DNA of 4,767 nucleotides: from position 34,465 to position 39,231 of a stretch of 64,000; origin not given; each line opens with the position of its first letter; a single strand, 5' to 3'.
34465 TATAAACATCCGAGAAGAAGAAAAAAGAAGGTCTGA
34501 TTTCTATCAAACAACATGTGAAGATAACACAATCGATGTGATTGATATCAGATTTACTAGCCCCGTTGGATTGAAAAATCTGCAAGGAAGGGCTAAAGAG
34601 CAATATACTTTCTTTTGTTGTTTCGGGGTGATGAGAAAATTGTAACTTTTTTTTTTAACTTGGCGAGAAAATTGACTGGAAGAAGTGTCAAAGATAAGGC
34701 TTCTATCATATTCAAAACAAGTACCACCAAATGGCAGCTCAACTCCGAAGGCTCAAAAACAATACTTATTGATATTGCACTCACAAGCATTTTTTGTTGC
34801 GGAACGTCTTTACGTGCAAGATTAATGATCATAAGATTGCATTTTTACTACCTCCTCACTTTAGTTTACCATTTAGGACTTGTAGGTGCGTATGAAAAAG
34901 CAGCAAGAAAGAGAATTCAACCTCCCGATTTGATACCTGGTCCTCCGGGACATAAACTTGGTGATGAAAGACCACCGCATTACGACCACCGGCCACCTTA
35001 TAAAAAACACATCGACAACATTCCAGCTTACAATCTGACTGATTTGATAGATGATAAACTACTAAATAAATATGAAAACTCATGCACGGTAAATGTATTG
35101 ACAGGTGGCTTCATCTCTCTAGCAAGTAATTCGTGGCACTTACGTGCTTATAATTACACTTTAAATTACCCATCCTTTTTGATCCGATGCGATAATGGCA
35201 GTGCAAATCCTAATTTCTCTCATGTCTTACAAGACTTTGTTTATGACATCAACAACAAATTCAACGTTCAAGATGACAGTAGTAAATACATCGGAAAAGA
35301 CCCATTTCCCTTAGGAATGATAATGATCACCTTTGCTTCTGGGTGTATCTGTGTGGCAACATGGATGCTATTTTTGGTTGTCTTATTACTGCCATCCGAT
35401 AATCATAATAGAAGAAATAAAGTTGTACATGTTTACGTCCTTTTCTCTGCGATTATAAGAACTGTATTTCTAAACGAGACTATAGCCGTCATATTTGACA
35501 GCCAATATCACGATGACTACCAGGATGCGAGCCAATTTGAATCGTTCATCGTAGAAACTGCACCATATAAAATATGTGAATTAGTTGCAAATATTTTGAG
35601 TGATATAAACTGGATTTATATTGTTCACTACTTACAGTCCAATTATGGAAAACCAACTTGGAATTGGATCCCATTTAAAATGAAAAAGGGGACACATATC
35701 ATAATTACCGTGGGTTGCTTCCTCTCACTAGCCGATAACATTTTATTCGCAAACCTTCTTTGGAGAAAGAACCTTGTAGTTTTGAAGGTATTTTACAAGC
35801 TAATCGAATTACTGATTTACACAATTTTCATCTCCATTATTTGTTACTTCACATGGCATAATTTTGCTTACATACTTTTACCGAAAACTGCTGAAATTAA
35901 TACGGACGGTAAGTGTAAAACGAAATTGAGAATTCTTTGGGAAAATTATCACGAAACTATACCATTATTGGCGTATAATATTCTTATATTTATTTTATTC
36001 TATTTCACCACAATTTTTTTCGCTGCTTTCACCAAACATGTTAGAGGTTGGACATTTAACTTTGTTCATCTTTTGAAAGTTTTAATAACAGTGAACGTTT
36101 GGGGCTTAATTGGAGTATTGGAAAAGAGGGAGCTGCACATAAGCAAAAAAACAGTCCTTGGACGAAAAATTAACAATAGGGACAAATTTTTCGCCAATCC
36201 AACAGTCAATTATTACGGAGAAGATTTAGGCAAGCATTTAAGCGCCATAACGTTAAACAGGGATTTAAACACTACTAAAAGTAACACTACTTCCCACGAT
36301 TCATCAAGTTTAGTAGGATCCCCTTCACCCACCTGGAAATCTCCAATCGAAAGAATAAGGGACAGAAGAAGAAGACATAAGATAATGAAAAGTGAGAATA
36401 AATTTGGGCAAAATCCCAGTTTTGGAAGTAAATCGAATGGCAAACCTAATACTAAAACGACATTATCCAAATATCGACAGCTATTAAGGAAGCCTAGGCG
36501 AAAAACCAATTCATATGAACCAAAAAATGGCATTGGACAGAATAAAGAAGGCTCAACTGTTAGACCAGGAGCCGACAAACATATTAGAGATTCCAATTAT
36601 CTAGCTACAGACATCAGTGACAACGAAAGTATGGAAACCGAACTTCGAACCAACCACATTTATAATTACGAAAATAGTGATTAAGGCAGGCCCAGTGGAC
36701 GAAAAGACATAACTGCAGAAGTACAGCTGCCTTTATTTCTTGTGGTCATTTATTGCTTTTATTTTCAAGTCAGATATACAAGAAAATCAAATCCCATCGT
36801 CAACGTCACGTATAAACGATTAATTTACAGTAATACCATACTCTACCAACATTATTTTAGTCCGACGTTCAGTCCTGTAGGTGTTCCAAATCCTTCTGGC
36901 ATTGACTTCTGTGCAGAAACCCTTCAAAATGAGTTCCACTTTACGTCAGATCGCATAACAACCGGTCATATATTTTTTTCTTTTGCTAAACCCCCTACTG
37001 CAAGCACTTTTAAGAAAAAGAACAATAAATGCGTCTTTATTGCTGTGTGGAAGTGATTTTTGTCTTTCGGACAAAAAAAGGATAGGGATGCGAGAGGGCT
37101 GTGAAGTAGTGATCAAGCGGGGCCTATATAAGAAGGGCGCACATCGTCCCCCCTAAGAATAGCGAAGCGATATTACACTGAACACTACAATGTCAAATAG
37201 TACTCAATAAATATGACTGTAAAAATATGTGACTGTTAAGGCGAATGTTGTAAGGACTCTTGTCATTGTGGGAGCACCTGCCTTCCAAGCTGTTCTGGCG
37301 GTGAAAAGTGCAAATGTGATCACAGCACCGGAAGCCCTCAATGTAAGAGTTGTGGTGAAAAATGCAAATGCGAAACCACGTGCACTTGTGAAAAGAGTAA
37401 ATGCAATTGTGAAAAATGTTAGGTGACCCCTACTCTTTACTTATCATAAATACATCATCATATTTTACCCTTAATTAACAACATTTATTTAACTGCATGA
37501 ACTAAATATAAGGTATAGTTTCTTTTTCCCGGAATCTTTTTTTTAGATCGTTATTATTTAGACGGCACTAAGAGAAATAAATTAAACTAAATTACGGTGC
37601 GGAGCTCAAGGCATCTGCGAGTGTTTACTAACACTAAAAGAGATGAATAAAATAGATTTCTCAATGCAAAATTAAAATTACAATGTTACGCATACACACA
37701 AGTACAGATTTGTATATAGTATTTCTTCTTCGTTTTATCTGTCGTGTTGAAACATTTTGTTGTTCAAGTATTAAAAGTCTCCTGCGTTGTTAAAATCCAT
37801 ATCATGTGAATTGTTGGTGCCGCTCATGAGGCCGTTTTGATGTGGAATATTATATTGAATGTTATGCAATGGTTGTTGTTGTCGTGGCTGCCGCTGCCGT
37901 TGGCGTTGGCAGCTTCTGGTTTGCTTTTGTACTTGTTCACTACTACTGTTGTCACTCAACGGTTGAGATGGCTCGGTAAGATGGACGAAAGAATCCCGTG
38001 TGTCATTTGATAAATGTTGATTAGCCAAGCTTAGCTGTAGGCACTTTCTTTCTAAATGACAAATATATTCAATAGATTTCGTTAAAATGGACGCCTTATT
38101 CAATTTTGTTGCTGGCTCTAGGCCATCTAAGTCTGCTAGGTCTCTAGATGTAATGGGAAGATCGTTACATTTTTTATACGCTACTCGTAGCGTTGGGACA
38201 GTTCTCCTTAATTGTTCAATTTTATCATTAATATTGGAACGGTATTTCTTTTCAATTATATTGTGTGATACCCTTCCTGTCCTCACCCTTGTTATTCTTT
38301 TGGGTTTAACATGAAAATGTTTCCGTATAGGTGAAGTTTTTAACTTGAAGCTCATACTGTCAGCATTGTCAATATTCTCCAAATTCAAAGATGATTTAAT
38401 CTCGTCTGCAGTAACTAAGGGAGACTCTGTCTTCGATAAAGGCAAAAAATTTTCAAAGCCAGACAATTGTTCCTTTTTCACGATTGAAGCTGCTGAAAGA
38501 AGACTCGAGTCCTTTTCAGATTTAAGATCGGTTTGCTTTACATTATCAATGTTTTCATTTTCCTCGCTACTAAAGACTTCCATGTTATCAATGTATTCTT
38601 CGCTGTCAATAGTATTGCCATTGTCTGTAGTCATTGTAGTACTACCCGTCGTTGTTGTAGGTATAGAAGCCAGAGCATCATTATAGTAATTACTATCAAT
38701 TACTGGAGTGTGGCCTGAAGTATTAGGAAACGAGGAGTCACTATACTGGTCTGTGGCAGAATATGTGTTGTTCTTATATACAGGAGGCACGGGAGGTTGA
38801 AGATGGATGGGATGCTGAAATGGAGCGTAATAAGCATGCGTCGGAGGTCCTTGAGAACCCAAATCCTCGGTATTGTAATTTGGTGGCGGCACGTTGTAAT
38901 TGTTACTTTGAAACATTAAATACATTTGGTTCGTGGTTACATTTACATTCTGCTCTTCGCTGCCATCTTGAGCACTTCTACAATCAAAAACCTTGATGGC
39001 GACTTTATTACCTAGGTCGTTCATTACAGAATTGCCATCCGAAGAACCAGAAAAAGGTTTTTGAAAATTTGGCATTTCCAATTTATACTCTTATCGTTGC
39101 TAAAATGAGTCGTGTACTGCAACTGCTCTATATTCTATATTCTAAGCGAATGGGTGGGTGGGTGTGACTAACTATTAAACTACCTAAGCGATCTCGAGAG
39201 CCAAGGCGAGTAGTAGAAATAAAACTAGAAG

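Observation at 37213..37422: CRS5 metallothionein carries an in-frame TAA at codon 9 while the rest of the gene is intact.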

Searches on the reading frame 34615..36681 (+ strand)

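Call 13: search_protein_families(library=pfam, proteins=[window:34615-36681:+], max_evalue=0.01)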
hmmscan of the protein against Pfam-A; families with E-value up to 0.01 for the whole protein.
window:34615-36681:+ (689 aa): 1 family
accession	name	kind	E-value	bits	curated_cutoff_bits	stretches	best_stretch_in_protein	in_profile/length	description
PF08733.15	PalH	-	2.5e-76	257.3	34.1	1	156-529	1-331/332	PalH/RIM21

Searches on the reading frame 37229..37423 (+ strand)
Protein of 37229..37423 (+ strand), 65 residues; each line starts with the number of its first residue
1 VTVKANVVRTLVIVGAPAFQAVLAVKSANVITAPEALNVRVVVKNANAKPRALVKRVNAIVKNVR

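Call 42: find_encoding_contigs(protein=window:37229-37423:+, flank=1500, max_places=10)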
Protein seq(65 aa) (65 aa): 24 contigs read that carry it; 3 places shown.
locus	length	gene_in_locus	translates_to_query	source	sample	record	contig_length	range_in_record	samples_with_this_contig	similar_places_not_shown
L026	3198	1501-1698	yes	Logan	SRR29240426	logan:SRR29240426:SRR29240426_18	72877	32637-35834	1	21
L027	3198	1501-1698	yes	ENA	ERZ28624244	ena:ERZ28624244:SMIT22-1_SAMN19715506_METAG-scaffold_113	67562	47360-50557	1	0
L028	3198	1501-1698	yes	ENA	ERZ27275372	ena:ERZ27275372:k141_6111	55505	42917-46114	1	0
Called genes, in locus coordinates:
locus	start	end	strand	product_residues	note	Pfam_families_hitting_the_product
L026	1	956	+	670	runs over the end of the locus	PF08733:PalH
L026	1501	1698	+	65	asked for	-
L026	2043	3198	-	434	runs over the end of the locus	PF00010:HLH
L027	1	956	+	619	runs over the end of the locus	PF08733:PalH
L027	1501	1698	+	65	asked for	-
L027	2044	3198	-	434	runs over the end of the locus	PF00010:HLH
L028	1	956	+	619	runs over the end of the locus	PF08733:PalH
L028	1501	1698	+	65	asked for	-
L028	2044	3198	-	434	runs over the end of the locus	PF00010:HLH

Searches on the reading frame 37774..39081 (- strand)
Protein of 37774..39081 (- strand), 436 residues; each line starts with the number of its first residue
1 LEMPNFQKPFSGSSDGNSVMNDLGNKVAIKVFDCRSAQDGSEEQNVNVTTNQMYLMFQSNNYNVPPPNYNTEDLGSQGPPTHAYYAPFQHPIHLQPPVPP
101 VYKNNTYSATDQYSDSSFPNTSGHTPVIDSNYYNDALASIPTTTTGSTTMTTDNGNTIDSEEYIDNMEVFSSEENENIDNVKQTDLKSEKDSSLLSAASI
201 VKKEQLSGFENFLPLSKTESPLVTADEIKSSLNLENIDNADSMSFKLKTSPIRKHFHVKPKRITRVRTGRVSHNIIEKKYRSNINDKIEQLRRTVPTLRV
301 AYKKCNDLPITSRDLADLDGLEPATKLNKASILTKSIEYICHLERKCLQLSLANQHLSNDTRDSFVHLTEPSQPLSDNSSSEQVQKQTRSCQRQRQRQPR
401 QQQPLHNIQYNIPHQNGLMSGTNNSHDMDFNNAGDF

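Call 13: search_protein_families(library=pfam, proteins=[window:37774-39081:-], max_evalue=0.01)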
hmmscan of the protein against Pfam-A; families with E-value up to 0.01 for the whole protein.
window:37774-39081:- (436 aa): 1 family
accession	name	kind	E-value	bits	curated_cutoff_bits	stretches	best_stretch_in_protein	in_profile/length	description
PF00010.31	HLH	-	2.8e-15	56.3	20.7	1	270-344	2-53/53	Helix-loop-helix DNA-binding domain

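Call 24: find_encoding_contigs(protein=window:37774-39075:-, flank=1500, max_places=10)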
Protein window:37774-39075:- (434 aa): 24 contigs read that carry it; 10 places shown.
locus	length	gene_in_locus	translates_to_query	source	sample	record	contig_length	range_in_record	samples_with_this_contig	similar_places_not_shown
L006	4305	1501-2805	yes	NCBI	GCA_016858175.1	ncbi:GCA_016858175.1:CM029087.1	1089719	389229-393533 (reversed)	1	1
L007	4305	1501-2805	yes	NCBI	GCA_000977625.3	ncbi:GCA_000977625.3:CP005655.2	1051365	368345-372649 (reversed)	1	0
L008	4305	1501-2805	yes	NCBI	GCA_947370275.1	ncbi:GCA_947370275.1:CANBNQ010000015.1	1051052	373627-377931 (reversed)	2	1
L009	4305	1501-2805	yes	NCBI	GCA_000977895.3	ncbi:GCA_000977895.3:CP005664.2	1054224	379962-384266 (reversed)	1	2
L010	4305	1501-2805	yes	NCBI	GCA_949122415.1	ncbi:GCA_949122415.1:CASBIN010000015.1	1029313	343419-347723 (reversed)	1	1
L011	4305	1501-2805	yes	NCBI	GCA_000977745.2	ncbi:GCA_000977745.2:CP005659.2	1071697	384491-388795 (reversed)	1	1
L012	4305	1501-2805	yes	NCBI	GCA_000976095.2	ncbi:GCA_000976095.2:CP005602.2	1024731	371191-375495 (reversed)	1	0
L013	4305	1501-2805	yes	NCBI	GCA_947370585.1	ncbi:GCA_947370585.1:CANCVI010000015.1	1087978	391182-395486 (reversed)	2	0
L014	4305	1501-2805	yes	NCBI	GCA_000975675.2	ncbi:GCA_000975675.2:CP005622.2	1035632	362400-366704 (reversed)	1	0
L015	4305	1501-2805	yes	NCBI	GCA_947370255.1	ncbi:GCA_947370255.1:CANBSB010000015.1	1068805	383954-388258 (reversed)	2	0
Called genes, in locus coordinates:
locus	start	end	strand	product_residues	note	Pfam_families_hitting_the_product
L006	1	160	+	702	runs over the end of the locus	PF00752:XPG_N, PF00867:XPG_I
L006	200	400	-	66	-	-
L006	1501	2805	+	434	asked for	PF00010:HLH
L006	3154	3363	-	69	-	-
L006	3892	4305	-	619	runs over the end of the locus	PF08733:PalH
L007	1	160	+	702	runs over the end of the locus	PF00752:XPG_N, PF00867:XPG_I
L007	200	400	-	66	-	-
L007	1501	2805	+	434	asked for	PF00010:HLH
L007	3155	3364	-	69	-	-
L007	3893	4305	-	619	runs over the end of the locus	PF08733:PalH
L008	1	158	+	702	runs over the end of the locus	PF00752:XPG_N, PF00867:XPG_I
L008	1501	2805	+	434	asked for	PF00010:HLH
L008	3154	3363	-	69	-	-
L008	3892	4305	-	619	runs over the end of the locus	PF08733:PalH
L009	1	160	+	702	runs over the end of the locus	PF00752:XPG_N, PF00867:XPG_I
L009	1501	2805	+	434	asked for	PF00010:HLH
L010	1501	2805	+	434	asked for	PF00010:HLH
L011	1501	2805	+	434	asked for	PF00010:HLH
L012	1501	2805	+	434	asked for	PF00010:HLH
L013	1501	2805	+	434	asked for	PF00010:HLH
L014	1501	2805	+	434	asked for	PF00010:HLH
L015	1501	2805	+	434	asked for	PF00010:HLH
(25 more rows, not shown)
